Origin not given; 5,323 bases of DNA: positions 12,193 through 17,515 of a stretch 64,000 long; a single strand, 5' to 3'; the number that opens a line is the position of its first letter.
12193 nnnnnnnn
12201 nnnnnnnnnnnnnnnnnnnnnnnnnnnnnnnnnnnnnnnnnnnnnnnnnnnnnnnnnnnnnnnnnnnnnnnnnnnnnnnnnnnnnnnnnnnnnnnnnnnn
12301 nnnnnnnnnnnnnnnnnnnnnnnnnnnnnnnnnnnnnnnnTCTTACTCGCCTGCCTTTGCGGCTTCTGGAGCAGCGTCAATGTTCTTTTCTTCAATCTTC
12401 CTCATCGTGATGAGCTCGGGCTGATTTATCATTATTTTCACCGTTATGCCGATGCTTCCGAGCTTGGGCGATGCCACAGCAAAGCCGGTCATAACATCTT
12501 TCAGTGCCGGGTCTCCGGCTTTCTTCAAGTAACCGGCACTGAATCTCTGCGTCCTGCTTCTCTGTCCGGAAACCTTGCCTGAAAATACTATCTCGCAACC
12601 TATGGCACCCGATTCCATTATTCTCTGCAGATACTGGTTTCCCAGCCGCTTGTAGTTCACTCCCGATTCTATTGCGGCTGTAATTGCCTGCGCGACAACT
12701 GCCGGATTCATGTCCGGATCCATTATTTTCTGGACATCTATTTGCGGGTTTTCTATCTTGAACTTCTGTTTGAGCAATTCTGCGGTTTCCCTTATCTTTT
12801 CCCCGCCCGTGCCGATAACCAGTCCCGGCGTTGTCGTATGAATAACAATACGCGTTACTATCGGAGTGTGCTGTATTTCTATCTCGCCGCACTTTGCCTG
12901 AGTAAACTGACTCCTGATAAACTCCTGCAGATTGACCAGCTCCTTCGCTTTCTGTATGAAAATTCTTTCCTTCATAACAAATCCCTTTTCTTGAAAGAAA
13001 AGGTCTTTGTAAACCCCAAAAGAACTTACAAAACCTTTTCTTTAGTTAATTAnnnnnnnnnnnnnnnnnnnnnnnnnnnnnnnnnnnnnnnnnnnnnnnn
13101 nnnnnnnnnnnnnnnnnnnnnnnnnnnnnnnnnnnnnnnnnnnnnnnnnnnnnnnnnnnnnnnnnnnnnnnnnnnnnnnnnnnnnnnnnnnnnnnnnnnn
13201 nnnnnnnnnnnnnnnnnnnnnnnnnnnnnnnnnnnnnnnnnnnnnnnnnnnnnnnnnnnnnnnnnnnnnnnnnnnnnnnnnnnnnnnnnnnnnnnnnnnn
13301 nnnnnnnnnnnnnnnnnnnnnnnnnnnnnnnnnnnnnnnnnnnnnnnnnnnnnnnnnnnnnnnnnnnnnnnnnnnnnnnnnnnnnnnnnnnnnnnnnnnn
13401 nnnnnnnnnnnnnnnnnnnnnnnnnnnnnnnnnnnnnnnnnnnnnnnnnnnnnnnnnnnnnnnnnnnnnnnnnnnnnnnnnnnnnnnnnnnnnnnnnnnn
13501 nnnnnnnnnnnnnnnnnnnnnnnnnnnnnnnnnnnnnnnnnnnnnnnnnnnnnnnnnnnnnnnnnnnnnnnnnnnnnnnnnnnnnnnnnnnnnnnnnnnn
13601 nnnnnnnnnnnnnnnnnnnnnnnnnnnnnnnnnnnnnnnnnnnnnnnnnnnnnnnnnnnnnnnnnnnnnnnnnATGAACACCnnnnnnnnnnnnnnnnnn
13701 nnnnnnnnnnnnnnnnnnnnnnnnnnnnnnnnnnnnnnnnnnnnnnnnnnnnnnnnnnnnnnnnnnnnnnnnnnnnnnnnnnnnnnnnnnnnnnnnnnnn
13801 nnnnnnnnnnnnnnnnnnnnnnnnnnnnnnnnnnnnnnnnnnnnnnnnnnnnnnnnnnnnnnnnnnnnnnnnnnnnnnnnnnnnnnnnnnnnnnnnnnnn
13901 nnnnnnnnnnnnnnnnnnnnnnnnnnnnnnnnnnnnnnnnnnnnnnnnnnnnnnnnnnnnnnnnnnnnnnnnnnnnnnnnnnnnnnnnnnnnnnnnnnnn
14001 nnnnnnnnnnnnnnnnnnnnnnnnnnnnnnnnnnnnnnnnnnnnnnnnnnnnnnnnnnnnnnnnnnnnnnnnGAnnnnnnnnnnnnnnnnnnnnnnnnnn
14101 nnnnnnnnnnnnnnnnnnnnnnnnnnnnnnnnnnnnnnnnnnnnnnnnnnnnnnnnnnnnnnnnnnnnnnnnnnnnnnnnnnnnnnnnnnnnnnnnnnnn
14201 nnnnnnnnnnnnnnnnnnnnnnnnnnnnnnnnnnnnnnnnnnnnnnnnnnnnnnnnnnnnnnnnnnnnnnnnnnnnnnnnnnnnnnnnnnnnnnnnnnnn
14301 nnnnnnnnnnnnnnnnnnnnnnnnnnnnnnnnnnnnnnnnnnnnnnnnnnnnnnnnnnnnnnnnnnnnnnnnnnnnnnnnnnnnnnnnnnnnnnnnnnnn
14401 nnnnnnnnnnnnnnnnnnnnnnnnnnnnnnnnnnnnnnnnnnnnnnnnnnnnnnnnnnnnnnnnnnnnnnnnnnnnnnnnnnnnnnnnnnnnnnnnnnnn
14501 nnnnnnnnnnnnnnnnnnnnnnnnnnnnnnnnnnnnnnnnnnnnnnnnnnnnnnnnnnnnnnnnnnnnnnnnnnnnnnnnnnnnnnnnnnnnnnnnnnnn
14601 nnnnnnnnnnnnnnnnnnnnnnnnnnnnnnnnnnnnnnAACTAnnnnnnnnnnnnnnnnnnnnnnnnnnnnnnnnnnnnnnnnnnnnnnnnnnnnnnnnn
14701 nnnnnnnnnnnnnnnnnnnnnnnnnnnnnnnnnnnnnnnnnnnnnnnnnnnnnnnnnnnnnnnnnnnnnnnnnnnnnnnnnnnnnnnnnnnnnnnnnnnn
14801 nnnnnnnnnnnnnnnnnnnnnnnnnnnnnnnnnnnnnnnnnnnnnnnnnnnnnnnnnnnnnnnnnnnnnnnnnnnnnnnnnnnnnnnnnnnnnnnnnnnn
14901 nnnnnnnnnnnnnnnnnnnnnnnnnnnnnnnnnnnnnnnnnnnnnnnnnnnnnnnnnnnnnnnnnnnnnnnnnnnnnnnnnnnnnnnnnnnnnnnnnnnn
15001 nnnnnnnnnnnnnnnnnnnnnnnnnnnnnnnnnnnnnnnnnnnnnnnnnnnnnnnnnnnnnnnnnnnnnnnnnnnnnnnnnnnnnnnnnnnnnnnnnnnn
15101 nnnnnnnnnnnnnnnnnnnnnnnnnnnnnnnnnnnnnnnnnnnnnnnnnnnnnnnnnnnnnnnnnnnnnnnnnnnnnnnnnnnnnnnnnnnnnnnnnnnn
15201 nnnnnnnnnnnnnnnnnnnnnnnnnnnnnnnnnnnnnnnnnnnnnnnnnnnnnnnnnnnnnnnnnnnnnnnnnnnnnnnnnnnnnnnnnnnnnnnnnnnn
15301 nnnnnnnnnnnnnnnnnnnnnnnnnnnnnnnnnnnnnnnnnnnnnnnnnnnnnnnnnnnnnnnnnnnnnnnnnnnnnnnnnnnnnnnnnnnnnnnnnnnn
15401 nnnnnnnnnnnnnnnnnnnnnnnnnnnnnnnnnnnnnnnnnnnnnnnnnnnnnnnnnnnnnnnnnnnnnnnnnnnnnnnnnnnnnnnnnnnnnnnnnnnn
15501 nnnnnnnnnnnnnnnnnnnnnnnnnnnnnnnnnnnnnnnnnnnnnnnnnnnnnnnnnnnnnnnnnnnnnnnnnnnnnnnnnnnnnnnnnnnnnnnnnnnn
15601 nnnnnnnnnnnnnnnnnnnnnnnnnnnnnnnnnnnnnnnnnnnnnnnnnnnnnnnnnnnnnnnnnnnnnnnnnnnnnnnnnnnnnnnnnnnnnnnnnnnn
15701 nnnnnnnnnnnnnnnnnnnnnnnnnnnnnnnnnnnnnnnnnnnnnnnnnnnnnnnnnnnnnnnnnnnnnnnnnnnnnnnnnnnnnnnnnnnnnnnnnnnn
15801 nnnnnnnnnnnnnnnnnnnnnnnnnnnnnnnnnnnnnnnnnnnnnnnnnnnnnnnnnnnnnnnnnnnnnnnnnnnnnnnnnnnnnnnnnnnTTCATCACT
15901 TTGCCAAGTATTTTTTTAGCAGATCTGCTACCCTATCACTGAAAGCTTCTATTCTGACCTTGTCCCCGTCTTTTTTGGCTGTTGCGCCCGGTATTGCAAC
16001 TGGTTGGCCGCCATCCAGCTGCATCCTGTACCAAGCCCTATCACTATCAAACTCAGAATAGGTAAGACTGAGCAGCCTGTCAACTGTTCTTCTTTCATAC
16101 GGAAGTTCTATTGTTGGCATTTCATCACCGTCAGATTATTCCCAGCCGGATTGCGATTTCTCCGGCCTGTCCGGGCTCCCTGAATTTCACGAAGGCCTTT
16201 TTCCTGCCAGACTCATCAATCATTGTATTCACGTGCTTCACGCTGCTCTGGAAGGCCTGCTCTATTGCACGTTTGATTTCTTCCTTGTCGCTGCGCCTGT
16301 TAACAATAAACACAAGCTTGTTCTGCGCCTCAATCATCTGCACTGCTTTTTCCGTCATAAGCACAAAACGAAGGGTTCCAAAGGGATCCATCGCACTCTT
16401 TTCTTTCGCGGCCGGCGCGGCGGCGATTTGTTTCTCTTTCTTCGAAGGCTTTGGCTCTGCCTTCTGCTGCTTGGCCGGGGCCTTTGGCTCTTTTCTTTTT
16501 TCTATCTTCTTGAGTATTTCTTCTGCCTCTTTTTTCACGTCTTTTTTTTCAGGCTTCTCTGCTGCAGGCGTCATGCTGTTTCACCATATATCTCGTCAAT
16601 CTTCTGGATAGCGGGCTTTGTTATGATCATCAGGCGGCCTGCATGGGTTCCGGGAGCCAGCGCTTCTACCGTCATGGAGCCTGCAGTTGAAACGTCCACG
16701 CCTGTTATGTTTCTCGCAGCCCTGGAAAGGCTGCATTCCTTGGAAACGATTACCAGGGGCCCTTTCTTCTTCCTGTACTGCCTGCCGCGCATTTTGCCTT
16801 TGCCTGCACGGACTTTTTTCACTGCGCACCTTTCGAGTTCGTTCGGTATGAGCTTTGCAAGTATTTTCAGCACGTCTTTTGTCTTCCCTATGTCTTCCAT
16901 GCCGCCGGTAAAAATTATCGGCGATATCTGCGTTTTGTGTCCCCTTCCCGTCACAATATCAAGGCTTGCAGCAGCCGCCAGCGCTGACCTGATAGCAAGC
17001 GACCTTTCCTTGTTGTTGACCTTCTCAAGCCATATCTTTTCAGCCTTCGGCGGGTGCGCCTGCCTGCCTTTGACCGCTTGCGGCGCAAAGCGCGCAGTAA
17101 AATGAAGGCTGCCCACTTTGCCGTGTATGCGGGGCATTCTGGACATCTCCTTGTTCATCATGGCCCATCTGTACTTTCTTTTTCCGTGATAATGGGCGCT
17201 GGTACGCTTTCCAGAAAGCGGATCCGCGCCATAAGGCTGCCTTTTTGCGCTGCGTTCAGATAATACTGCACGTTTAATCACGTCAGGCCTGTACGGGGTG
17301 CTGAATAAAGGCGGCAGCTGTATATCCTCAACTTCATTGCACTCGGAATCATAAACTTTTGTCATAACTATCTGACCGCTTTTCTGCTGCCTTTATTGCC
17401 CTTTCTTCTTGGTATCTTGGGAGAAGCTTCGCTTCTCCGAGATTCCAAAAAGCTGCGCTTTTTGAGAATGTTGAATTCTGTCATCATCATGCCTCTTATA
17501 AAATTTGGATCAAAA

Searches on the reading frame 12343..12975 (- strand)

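Call 9: search_protein_families(library=pfam, proteins=[window:12343-12975:-], max_evalue=0.00001)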
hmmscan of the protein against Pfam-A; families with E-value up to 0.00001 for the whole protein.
window:12343-12975:- (210 aa): 2 families
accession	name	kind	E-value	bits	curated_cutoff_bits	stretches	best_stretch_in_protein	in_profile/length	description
PF00189.25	Ribosomal_S3_C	-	1.4e-19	70.8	34.1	1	98-181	1-83/83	Ribosomal protein S3, C-terminal domain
PF07650.23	KH_2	-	4.7e-13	49.2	22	1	16-84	2-73/78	KH domain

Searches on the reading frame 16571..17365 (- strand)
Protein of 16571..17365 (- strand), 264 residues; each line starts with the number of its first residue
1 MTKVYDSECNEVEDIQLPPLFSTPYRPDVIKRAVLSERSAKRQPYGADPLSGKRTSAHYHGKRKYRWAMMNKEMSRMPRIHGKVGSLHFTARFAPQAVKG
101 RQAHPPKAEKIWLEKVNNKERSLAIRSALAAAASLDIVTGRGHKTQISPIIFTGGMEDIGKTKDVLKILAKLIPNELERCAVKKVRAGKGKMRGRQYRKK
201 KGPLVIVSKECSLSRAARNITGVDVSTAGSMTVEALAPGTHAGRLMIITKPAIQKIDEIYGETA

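Call 9: search_protein_families(library=pfam, proteins=[window:16571-17365:-], max_evalue=0.00001)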
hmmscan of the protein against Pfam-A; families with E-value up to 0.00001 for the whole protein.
window:16571-17365:- (264 aa): 1 family
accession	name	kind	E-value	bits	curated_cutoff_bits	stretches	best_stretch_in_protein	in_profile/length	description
PF00573.27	Ribosomal_L4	-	7.9e-35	120.7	25.8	1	15-258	1-189/190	Ribosomal protein L4/L1 family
